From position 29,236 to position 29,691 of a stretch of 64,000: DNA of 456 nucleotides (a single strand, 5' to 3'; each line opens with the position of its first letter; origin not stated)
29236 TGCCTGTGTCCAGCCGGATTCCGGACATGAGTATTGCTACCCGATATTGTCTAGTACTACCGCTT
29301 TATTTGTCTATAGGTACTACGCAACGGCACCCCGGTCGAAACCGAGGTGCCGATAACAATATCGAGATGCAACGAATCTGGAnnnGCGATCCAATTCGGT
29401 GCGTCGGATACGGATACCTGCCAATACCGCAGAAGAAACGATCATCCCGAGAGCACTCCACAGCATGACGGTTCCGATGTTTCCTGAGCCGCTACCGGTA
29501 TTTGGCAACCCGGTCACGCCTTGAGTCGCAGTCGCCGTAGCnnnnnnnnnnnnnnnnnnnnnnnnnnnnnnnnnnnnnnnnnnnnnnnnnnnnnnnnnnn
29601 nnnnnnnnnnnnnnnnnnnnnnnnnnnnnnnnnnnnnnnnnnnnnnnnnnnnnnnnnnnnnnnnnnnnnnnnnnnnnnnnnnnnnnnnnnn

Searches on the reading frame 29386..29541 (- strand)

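Call 53: search_protein_families(library=ncbifam, proteins=[window:29386-29541:-], max_evalue=10)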
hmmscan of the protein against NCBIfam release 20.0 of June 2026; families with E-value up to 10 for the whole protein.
seq(52 aa): 3 families
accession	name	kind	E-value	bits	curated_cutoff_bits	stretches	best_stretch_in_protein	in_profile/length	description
NF033846.1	Rumino_NPXTG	domain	0.019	15.3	23.5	1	13-36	2-26/30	NPXTG-anchored protein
NF033073.1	LPXTG_double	subfamily_domain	0.08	13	48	1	11-38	32-59/66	doubled motif LPXTG anchor domain-containing protein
TIGR01167.1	LPXTG_anchor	domain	0.21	12.3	15.9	1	12-46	2-32/34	LPXTG cell wall anchor domain-containing protein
